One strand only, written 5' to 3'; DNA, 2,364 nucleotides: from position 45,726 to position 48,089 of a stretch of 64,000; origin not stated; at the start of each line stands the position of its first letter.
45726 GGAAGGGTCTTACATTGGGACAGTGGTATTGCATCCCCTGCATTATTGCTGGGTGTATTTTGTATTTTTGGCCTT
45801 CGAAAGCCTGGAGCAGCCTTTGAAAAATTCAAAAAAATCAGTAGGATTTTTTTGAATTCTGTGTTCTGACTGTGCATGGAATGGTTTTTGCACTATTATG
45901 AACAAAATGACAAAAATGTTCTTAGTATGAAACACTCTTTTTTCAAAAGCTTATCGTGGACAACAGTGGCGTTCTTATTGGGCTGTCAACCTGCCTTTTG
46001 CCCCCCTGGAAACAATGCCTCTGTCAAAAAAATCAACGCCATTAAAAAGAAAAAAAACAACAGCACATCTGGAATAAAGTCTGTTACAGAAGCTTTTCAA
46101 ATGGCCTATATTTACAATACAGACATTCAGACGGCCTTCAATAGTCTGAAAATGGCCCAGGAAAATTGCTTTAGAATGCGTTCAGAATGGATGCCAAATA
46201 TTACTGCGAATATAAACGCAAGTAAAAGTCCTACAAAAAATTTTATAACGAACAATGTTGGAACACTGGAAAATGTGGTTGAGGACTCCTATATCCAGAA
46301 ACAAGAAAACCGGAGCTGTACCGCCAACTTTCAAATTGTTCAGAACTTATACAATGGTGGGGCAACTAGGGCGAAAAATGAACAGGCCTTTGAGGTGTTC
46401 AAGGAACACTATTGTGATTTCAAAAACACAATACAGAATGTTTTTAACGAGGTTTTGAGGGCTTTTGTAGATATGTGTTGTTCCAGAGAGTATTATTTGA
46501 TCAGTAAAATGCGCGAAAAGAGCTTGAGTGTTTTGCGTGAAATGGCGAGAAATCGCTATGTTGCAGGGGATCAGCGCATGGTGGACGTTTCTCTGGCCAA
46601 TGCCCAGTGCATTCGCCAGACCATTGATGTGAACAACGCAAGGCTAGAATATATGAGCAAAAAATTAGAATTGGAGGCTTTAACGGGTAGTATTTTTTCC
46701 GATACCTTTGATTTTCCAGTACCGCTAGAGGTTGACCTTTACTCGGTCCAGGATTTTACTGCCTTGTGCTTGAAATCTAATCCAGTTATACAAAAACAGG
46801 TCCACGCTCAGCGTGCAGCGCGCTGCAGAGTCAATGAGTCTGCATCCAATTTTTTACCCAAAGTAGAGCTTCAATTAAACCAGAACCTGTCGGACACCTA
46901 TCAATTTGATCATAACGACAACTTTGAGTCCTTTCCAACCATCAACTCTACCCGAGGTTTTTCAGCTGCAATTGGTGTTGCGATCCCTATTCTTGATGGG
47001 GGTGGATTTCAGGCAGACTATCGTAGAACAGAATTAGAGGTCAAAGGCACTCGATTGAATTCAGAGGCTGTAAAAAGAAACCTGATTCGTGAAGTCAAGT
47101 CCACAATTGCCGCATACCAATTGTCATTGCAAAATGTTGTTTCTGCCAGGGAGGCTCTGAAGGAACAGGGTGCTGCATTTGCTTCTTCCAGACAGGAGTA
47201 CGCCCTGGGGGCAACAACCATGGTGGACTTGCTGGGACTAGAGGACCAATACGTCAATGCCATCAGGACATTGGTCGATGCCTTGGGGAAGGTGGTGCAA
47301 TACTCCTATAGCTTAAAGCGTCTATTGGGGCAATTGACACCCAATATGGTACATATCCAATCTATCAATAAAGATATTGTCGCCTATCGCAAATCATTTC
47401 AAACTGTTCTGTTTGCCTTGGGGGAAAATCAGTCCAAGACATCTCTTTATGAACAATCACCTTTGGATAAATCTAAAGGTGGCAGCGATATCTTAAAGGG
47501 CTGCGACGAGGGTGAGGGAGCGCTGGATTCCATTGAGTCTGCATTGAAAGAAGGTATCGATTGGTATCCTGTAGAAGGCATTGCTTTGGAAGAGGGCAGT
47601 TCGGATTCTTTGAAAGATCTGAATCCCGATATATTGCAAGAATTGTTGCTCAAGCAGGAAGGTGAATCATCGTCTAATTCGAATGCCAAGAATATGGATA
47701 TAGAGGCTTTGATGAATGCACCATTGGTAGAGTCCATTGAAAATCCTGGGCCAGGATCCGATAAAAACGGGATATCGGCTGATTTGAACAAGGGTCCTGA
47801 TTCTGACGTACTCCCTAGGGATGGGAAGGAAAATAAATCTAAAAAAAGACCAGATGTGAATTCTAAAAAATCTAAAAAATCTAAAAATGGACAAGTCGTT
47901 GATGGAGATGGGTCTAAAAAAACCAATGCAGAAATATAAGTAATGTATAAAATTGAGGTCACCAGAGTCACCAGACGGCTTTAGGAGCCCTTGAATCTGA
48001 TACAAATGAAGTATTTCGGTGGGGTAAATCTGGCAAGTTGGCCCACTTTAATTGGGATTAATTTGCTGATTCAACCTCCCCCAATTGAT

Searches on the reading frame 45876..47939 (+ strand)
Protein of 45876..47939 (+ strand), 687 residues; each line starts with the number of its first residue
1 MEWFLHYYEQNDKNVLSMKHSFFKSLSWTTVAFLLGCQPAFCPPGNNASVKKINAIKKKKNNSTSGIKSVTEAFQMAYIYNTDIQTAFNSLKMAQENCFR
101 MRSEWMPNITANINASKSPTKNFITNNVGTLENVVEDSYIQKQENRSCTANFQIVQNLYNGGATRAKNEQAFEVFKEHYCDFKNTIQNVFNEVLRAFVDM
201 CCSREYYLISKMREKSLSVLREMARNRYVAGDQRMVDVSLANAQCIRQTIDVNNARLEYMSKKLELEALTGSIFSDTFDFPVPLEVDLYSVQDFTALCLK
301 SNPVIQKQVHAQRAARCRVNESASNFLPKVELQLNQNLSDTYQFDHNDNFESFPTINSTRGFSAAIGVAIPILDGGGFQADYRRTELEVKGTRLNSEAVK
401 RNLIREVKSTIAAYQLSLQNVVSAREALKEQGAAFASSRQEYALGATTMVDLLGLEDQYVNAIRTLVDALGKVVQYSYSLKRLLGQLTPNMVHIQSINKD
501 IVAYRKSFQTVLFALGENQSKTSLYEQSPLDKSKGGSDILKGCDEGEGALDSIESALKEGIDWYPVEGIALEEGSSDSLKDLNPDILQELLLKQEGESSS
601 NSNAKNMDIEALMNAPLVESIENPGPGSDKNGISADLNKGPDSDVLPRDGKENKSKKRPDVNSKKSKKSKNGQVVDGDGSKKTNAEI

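Call 10: search_protein_families(library=ncbifam, proteins=[window:45876-47939:+], max_evalue=0.001)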
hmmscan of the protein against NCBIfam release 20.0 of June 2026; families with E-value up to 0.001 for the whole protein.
window:45876-47939:+ (687 aa): 4 families
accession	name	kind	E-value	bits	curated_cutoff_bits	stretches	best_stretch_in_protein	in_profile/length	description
TIGR01844.1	type_I_sec_TolC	subfamily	4.1e-44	151.2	225.15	1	71-492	6-405/414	TolC family outer membrane protein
TIGR01845.1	outer_NodT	subfamily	1.5e-13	50.4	210.05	1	77-485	66-458/460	efflux transporter outer membrane subunit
NF007002.0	PRK09465.1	equivalog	6.1e-12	44.8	495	2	312-503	253-440/460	outer membrane channel protein TolC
NF052390.1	efflux_OMP_AbuO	equivalog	6.6e-11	41.6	700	2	154-273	314-433/447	multidrug efflux outer membrane protein AbuO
